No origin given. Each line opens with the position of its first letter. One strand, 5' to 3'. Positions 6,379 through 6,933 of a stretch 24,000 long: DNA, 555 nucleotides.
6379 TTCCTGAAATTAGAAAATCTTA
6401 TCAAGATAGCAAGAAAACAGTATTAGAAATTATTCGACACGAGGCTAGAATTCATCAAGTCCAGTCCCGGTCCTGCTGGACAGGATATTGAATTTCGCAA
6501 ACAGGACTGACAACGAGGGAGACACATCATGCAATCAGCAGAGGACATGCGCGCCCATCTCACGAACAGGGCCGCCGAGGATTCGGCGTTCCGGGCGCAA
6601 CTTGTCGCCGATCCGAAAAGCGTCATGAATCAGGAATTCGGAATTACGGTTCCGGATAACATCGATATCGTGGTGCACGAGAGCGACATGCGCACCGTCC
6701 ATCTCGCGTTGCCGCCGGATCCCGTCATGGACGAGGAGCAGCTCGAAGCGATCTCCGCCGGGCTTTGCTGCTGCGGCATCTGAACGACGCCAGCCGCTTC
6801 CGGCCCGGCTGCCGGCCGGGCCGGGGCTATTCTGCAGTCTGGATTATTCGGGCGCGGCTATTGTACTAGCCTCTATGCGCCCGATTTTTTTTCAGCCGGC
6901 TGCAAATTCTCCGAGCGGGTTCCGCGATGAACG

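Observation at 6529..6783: Six-residue predicted core LCCCGI with three contiguous cysteines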

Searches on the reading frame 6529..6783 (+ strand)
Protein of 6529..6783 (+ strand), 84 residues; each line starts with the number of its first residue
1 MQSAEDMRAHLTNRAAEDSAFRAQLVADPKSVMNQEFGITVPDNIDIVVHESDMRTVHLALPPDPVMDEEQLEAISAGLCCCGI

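Call 5: search_protein_families(library=ncbifam, proteins=[window:6529-6783:+], max_evalue=0.01)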
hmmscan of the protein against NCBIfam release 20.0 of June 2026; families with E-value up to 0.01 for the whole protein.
window:6529-6783:+ (84 aa): 6 families
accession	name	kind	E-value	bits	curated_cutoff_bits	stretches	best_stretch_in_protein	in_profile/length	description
TIGR03793.1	leader_NHLP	domain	7.8e-18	64.1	50.9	1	5-78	3-77/77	NHLP leader peptide family RiPP precursor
TIGR01323.1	nitrile_alph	equivalog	4e-07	29.7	249.85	1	18-72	114-171/189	nitrile hydratase subunit alpha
TIGR03887.1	thiocyan_alph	equivalog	1.3e-05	25.1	291.45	1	19-70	126-176/200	thiocyanate hydrolase subunit gamma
TIGR03795.1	RNP_Burkhold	subfamily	4.4e-05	23.8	41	1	15-58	24-67/114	BMA_0021/BMA_0022 family TOMM bacteriocin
NF038399.1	NH_RiPP_Os17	domain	0.00081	19.4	40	1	12-34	7-29/63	Os1348 family NHLP clan protein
NF033431.1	cinnamycin_RiPP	subfamily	0.00096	19.8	35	1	10-60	3-50/81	cinnamycin family lantibiotic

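Call 6: search_protein_families(library=pfam, proteins=[window:6529-6783:+], max_evalue=0.01)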
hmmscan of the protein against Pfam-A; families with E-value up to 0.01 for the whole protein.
window:6529-6783:+ (84 aa): 2 families
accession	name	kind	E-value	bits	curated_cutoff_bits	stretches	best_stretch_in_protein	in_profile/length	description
PF02979.21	NHase_alpha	-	3.8e-08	33.4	27.2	1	18-73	114-172/184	Nitrile hydratase, alpha chain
PF19398.4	DurB-like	-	0.0046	17.7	26.6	1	9-59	4-50/81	Lantibiotic duramycin B-like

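Call 7: find_homologous_proteins(query=window:6529-6780:+, max_evalue=0.001)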
Query window:6529-6780:+ (84 aa): 578 proteins with E <= 0.001 among 579 candidates; the best 120 are listed.
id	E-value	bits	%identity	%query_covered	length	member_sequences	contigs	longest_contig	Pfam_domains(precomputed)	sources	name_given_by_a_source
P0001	3.4e-48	178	99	100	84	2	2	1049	PF02979.22,PF27793.1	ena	-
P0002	1.3e-47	176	98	100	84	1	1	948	PF02979.22,PF27793.1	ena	-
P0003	1.9e-47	176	98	100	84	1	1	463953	PF02979.22,PF27793.1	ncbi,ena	-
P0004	1.4e-46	173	96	100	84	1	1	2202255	PF02979.22,PF27793.1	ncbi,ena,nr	ncbi:MAG: NHLP leader peptide family RiPP precursor [Rhodospirillaceae bacterium]|nr:NHLP leader pep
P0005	1.6e-46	173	95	100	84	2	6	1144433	PF02979.22,PF27793.1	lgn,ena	-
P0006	1.9e-46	173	95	100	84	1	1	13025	PF02979.22,PF27793.1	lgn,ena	-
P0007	2.6e-46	172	95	100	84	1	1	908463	PF02979.22,PF27793.1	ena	-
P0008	6.6e-46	171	94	100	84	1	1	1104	PF02979.22,PF27793.1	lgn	-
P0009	1.6e-45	170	93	100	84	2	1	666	PF02979.22,PF27793.1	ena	-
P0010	2.8e-45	169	94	100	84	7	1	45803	PF02979.22,PF27793.1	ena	-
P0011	4.7e-45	168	93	100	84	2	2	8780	PF02979.22,PF27793.1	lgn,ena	-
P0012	5.2e-45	168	93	100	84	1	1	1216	PF02979.22,PF27793.1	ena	-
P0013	6.4e-45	168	95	100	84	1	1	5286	PF02979.22,PF27793.1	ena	-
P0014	9.3e-45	167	90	100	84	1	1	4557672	PF02979.22,PF27793.1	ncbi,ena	-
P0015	1.7e-44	166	88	100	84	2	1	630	PF02979.22,PF27793.1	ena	-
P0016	1.9e-44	166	92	100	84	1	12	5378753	PF02979.22,PF27793.1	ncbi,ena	-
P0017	3.7e-44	165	93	99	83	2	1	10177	PF02979.22,PF27793.1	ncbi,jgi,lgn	-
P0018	3.5e-43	162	88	100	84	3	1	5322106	PF02979.22,PF27793.1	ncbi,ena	-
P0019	9.9e-43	161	87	100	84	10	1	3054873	PF02979.22,PF27793.1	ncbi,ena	-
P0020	3.5e-42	159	87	100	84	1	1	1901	PF02979.22,PF27793.1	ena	-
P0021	5.2e-42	159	86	100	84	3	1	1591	PF02979.22,PF27793.1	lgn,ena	-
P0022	6.6e-42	158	85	100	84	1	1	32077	PF02979.22,PF27793.1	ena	-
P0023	9.4e-42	158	88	100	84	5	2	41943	PF02979.22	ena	-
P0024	1.3e-41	157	86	100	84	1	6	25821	PF02979.22,PF27793.1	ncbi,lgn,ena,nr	ncbi:MAG: NHLP leader peptide family RiPP precursor [Rhodospirillales bacterium]|nr:NHLP leader pept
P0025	1.9e-41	157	86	100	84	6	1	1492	PF02979.22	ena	-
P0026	2.7e-41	156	85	100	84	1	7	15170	PF02979.22,PF27793.1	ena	-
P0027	3.4e-41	156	84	99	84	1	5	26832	PF02979.22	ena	-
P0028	5.4e-41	155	85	100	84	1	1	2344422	PF02979.22,PF27793.1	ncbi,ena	-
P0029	2.0e-40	153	85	100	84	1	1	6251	PF02979.22,PF27793.1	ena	-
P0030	2.9e-40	153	82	100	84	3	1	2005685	PF02979.22,PF27793.1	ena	-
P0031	1.0e-39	151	81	100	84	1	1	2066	PF02979.22,PF27793.1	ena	-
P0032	1.9e-39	150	81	100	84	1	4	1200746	PF02979.22,PF27793.1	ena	-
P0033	2.0e-39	150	79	100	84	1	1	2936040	PF02979.22,PF27793.1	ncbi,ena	-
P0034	2.7e-39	150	81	100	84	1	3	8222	PF02979.22,PF27793.1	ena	-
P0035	2.7e-39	150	81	100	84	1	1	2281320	PF02979.22,PF27793.1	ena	-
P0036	2.9e-39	150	81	100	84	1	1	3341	PF02979.22,PF27793.1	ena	-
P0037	3.8e-39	149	83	98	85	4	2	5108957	PF02979.22,PF27793.1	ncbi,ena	-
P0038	4.2e-39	149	77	100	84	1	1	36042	PF02979.22,PF27793.1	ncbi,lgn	-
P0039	4.9e-39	149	82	100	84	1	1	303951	PF02979.22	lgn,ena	-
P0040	5.2e-39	149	80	100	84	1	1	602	PF02979.22,PF27793.1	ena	-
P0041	7.1e-39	149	80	100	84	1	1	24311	PF02979.22,PF27793.1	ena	-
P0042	7.2e-39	149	80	100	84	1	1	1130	PF02979.22,PF27793.1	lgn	-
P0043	7.5e-39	148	80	100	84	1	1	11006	PF02979.22,PF27793.1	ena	-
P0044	7.5e-39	148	81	100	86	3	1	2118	PF02979.22,PF27793.1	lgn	-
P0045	9.7e-39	148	80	100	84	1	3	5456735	PF02979.22,PF27793.1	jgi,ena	-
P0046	1.0e-38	148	79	100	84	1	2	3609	PF02979.22,PF27793.1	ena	-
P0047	1.0e-38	148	80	100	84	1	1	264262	PF02979.22,PF27793.1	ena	-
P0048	1.3e-38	148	80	100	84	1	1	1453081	PF02979.22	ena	-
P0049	1.4e-38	148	80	100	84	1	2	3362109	PF02979.22,PF27793.1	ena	-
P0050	1.4e-38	148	79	100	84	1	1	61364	PF02979.22,PF27793.1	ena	-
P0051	4.8e-38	146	79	100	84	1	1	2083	PF02979.22,PF27793.1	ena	-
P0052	2.6e-37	144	77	100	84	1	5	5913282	PF02979.22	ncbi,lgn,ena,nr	ncbi:MAG: NHLP leader peptide family RiPP precursor [Chromatiales bacterium]|nr:NHLP leader peptide 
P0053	1.2e-36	141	75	100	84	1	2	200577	PF02979.22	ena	-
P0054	1.4e-36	141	74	100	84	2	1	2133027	PF02979.22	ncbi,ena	-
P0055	2.0e-36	141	75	100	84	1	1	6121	PF02979.22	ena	-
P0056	7.5e-36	139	75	100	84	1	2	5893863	PF02979.22,PF27793.1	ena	-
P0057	1.4e-35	138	75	100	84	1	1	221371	PF02979.22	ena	-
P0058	2.0e-35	138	74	100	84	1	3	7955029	PF02979.22,PF27793.1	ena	-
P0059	2.1e-35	138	75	100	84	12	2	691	PF02979.22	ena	-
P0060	2.4e-35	137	75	100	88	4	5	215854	PF02979.22,PF27793.1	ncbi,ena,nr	ncbi:MAG: NHLP leader peptide family RiPP precursor [Gammaproteobacteria bacterium]|nr:NHLP leader p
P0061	2.9e-35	137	76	99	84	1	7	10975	PF02979.22,PF27793.1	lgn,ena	-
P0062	8.5e-35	136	71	100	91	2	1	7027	PF14407.12,PF02979.22,PF27793.1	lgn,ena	-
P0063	9.1e-35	135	74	100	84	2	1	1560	PF02979.22,PF27793.1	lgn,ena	-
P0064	1.0e-34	135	74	100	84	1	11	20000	PF02979.22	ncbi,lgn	-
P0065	1.6e-34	135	73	100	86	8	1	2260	PF02979.22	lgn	-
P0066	1.7e-34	135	71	100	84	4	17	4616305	PF02979.22,PF27793.1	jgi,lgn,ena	-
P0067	2.9e-34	134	73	100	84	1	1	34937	PF02979.22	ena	-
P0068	5.7e-34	133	73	100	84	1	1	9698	PF02979.22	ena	-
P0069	6.5e-34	133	73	100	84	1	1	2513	PF02979.22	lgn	-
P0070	1.1e-33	132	73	99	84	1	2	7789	PF02979.22,PF27793.1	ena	-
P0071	1.6e-33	132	73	99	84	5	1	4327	PF02979.22,PF27793.1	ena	-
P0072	2.1e-33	131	73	100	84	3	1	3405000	PF02979.22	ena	-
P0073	5.6e-33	130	67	100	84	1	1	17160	PF02979.22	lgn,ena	-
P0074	1.1e-32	129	70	99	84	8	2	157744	PF02979.22,PF27793.1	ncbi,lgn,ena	-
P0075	1.3e-32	129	71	98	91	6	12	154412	PF02979.22,PF27793.1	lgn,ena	-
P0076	1.8e-32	128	72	99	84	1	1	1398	PF02979.22,PF27793.1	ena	-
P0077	2.7e-32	128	73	98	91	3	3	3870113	PF02979.22,PF27793.1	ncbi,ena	-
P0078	2.9e-32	128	75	99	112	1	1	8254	PF02979.22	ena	-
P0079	4.1e-32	127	72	98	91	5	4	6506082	PF02979.22,PF27793.1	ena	-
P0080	5.7e-32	127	88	79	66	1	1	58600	PF02979.22,PF27793.1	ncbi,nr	ncbi:MAG: NHLP leader peptide family RiPP precursor, partial [Rhodospirillales bacterium]|nr:NHLP le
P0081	6.8e-32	126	68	100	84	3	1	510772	PF02979.22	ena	-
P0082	9.2e-32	126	71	99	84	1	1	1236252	PF02979.22,PF27793.1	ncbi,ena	-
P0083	3.0e-31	124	70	98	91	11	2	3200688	PF02979.22,PF27793.1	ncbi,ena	-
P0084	3.9e-31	124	70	99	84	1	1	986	PF02979.22,PF27793.1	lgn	-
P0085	4.0e-31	124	71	98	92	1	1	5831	PF14407.12,PF02979.22,PF27793.1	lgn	-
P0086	1.4e-30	122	71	98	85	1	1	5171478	PF02979.22,PF27793.1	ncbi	-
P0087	1.5e-30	122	70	98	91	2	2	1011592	PF02979.22,PF27793.1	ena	-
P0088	5.5e-30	120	69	98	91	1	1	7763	PF02979.22,PF27793.1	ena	-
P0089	9.5e-30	120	81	80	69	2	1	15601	PF02979.22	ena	-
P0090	2.7e-29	118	66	98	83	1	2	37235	PF02979.22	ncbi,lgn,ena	-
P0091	3.6e-29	118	65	98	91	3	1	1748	PF02979.22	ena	-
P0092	5.2e-29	117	65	98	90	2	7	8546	PF02979.22,PF27793.1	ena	-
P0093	2.0e-28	115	63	98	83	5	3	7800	PF02979.22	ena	-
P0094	2.0e-28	115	63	98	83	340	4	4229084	PF02979.22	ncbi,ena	-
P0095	2.8e-28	115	62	98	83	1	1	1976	PF02979.22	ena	-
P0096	3.3e-28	115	77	88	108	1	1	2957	PF02979.22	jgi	-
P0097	3.3e-28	115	65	98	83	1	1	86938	PF02979.22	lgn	-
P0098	3.5e-28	115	67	98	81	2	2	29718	PF02979.22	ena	-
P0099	5.5e-28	114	62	98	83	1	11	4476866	PF02979.22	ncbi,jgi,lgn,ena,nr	ncbi:MAG: NHLP leader peptide family RiPP precursor [Nitrospinae bacterium]|nr:NHLP leader peptide f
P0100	6.4e-28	114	65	98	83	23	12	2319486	PF02979.22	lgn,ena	-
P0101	7.1e-28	114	62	98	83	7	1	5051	PF02979.22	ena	-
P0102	1.0e-27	113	61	98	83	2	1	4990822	PF14407.12,PF02979.22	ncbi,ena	-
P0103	1.0e-27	113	62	98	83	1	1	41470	PF02979.22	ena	-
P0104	1.1e-27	113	61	98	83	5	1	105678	PF02979.22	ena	-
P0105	1.3e-27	113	62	98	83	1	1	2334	PF02979.22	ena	-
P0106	1.3e-27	113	61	98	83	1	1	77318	PF02979.22,PF27793.1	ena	-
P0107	1.4e-27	113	62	98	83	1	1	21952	PF02979.22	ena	-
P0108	1.4e-27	113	65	98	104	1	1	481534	PF02979.22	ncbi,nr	ncbi:MAG: NHLP leader peptide family RiPP precursor [Gammaproteobacteria bacterium]|nr:NHLP leader p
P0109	1.5e-27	113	63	98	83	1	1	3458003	PF02979.22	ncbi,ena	-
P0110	1.5e-27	113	61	100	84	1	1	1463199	PF02979.22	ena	-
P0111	1.9e-27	112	62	98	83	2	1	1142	PF02979.22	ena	-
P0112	2.2e-27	112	60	98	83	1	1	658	PF02979.22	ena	-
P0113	2.5e-27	112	63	98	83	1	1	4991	PF02979.22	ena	-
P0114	2.6e-27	112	61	98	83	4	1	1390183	PF02979.22,PF27793.1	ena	-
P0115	2.8e-27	112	61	98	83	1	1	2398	PF02979.22,PF27793.1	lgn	-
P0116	2.8e-27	112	62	98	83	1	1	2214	PF14407.12,PF02979.22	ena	-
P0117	2.8e-27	112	62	98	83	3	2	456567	PF02979.22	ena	-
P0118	2.8e-27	112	60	98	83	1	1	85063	PF02979.22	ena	-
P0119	2.9e-27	112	62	98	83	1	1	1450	PF02979.22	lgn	-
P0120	3.2e-27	112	63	99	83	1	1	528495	PF02979.22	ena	-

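Call 10: find_related_loci(query=A1, collection=genome_contigs, flank=10000)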
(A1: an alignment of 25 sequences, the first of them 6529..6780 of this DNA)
Query A1 (84 aa) in genome_contigs; peptide patterns used: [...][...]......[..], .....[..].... (x = any residue, [..] = any of these).
599 stretches matched a pattern (row limit reached: there are more); 287 encode a relative of the query (tblastn E <= 1e-3); the best 80 are kept; 80 distinct loci.
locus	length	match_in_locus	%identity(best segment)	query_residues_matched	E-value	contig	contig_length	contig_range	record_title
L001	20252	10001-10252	96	1-84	2e-51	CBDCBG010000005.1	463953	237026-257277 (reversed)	MAG: Paracoccaceae bacterium isolate 5812eaf6-6c27-420f-b7fa-a4b7e87638f2 genome assembly, contig: chromosome_1, whole g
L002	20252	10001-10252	92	1-84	2e-49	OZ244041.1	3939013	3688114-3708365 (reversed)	MAG: Alphaproteobacteria bacterium isolate f7210445-354a-4bb2-b242-0c6f4feb337f genome assembly, chromosome: 1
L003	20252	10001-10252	90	1-84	1e-49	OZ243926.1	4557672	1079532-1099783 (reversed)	MAG: Rhodospirillales bacterium isolate f3036996-ea91-419f-bf8b-46094c79dfb2 genome assembly, chromosome: 1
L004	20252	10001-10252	88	1-84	3e-48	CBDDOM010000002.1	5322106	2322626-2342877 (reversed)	MAG: Alphaproteobacteria bacterium isolate 78d396fd-9330-4943-9dc2-f94f35060de0 genome assembly, contig: contig_2, whole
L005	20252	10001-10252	87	1-84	3e-48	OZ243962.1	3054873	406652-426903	MAG: Candidatus Poriferihabitaceae bacterium isolate 32b2e305-c3db-4362-a3a8-656a4bdf3677 genome assembly, chromosome: 1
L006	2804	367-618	85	1-84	7e-47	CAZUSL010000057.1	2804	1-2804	MAG TPA_asm: uncultured Pseudohongiella sp. isolate SRP338948_co1_61 genome assembly, contig: k141_110372, whole genome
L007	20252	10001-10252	77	1-84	1e-44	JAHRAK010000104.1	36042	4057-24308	MAG: Nitrospirales bacterium isolate MEX2-MAG12 k127_46649_11051, whole genome shotgun sequence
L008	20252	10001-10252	81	1-84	4e-44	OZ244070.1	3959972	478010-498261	MAG: uncultured Candidatus Binatia bacterium isolate f57e87d9-6197-413a-b43d-c6892e6158a2 genome assembly, chromosome: 1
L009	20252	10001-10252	81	1-84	5e-44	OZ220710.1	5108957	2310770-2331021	MAG: Thermodesulfobacteriota bacterium isolate dce1034a-8f23-488c-aa07-39e6c80a0035 genome assembly, chromosome: 1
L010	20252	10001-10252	74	1-84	2e-42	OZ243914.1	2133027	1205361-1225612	MAG: Nitrospirales bacterium isolate bb28a9cb-1d03-40f6-9fdf-08dcae54ddd0 genome assembly, chromosome: 1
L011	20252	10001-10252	75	1-84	4e-40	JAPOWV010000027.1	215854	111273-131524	MAG: Gammaproteobacteria bacterium isolate COS2_bin_9 NODE_28_length_215854_cov_14.4395, whole genome shotgun sequence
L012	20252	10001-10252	70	1-84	2e-39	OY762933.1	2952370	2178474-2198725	MAG: Gammaproteobacteria bacterium isolate 8747c98c-8292-48b6-a6db-266d0caa829b genome assembly, chromosome: 1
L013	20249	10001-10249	71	1-83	4e-39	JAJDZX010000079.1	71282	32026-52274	MAG: Alphaproteobacteria bacterium isolate jk18x7bins.108 k141_2708436, whole genome shotgun sequence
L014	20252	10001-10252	70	1-84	8e-38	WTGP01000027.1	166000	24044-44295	MAG: Gammaproteobacteria bacterium isolate CO36388bin_2 NODE_14_length_166000_cov_66.166151, whole genome shotgun sequen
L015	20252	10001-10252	70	1-84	8e-38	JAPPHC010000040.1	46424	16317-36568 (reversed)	MAG: Gammaproteobacteria bacterium isolate RHO1_bin_71 NODE_1637_length_46424_cov_366.597015, whole genome shotgun seque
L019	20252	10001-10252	70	1-84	8e-38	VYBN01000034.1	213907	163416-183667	MAG: Gammaproteobacteria bacterium isolate SB0673_bin_2 NODE_8_length_213907_cov_66.226180, whole genome shotgun sequenc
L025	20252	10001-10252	68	1-84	4e-36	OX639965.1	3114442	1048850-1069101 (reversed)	MAG: uncultured Gammaproteobacteria bacterium isolate 3ffbc19d-36f3-4bc2-89c8-cf5f95be8bae genome assembly, chromosome:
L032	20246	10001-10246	65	1-82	1e-33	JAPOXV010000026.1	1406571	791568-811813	MAG: Gammaproteobacteria bacterium isolate COS4_bin_15 NODE_3_length_1406571_cov_53.2678, whole genome shotgun sequence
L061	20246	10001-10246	62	1-82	2e-32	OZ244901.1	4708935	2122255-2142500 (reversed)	MAG: Paracoccaceae bacterium isolate 099955af-6f2a-495a-b55e-941898089180 genome assembly, chromosome: 1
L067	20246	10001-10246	60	1-82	3e-32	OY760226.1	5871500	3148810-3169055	MAG: Pseudomonadales bacterium isolate a94ac5f5-84ca-4f0c-a723-4f4cf5858466 genome assembly, chromosome: 1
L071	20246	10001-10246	60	1-82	2e-32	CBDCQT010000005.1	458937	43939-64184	MAG: Alphaproteobacteria bacterium isolate e3c776a9-cacd-4c18-a30b-cff54c8cb4cc genome assembly, contig: contig_5, whole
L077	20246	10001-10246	61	1-82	3e-32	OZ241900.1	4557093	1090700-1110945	MAG: Candidatus Azotimanducaceae bacterium isolate 6709ce91-7ab9-400f-b60a-8ddaec63a3c8 genome assembly, chromosome: 1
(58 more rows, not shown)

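Call 31: search_protein_families(library=pfam, proteins=[L071:16318-17616:-, L032:6611-7888:-, L025:6875-7762:+, L067:7595-8848:-, L014:7737-8720:-, L077:8989-9774:+, L061:19395-20246:-, L019:287-718:-], max_evalue=0.001)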
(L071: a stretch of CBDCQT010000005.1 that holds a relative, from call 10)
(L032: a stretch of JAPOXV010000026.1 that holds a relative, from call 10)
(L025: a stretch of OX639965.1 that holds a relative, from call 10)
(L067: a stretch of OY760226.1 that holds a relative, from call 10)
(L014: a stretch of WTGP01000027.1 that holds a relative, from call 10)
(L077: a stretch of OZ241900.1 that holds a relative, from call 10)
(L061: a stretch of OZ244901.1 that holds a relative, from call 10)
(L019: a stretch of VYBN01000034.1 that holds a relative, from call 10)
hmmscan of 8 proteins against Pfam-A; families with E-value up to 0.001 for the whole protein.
L071:16318-17616:- (433 aa): 2 families
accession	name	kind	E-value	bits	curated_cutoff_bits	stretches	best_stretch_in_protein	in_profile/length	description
PF02979.21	NHase_alpha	-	1.5e-05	24.9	27.2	1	18-73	114-168/184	Nitrile hydratase, alpha chain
PF13243.12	SQHop_cyclase_C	-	1.7e-05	24.4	26.1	0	353-392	248-287/319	Squalene-hopene cyclase C-terminal domain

L032:6611-7888:- (426 aa): 1 family
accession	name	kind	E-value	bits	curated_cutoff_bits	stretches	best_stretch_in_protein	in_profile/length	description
PF04820.20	Trp_halogenase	-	5.7e-45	154.5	21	2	108-392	149-431/458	Tryptophan halogenase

L025:6875-7762:+ (296 aa): 2 families
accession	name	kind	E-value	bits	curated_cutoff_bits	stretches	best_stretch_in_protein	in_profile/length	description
PF17131.11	LolA_like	-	8.1e-57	192.3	30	1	111-294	2-184/184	Outer membrane lipoprotein-sorting protein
PF07044.18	DUF1329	-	6.1e-09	36.1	23.1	1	114-174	143-208/368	Protein of unknown function (DUF1329)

L067:7595-8848:- (418 aa): 1 family
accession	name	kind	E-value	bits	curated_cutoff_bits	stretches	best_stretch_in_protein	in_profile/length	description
PF06980.17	DUF1302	-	9.3e-05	22.1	23.2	1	84-144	133-194/541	Protein of unknown function (DUF1302)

L014:7737-8720:- (328 aa): 0 families

L077:8989-9774:+ (262 aa): 0 families

L061:19395-20246:- (284 aa): 0 families

L019:287-718:- (144 aa): 0 families

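Call 67: search_solved_structures(query=A1, max_evalue=0.01, show_alignments=2)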
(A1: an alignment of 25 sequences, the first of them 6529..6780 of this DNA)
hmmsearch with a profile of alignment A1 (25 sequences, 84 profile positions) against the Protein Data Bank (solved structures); distinct sequences matched with E-value up to 0.01: 37.
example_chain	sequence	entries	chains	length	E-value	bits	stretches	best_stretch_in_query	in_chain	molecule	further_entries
8tb1_A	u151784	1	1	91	9.7e-13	51.1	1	9-80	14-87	NHLP leader peptide family natural product, tumor homing peptide 1 (TH1) substrate chimera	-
1v29_A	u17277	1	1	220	1.9e-11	47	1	17-73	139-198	nitrile hydratase a chain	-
4ob1_A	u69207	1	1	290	5.5e-11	45.5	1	17-66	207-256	Cobalt-containing nitrile hydratase subunit alpha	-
7qop_A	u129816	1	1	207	8.9e-10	41.6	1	17-69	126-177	Nitrile hydratase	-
2dpp_A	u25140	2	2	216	1e-09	41.4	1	17-69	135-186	Nitrile hydratase alpha subunit | Nitrile hydratase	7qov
3hht_A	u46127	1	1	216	1e-09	41.4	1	17-69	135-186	Nitrile hydratase alpha subunit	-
7qou_A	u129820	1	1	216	1.4e-09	41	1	17-69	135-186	Nitrile hydratase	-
3vyh_A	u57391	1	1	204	8.3e-09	38.5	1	17-66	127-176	Cobalt-containing nitrile hydratase subunit alpha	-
1ugr_A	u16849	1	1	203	8.4e-09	38.5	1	17-66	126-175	Nitrile Hydratase alpha subunit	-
8i6n_A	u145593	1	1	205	8.4e-09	38.5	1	17-66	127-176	Cobalt-containing nitrile hydratase subunit alpha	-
1ire_A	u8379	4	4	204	8.4e-09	38.5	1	17-66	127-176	Nitrile Hydratase | Cobalt-containing nitrile hydratase subunit alpha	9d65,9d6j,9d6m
1ugp_A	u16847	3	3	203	8.4e-09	38.5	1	17-66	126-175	Cobalt-containing nitrile hydratase subunit alpha | Nitrile Hydratase alpha subunit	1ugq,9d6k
1ugs_A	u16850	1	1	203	8.5e-09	38.5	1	17-66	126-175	Nitrile Hydratase alpha subunit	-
7w8l_A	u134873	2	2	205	8.5e-09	38.5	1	17-66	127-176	Nitrile hydratase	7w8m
9d5u_A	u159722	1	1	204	8.6e-09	38.5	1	17-66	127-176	Cobalt-containing nitrile hydratase subunit alpha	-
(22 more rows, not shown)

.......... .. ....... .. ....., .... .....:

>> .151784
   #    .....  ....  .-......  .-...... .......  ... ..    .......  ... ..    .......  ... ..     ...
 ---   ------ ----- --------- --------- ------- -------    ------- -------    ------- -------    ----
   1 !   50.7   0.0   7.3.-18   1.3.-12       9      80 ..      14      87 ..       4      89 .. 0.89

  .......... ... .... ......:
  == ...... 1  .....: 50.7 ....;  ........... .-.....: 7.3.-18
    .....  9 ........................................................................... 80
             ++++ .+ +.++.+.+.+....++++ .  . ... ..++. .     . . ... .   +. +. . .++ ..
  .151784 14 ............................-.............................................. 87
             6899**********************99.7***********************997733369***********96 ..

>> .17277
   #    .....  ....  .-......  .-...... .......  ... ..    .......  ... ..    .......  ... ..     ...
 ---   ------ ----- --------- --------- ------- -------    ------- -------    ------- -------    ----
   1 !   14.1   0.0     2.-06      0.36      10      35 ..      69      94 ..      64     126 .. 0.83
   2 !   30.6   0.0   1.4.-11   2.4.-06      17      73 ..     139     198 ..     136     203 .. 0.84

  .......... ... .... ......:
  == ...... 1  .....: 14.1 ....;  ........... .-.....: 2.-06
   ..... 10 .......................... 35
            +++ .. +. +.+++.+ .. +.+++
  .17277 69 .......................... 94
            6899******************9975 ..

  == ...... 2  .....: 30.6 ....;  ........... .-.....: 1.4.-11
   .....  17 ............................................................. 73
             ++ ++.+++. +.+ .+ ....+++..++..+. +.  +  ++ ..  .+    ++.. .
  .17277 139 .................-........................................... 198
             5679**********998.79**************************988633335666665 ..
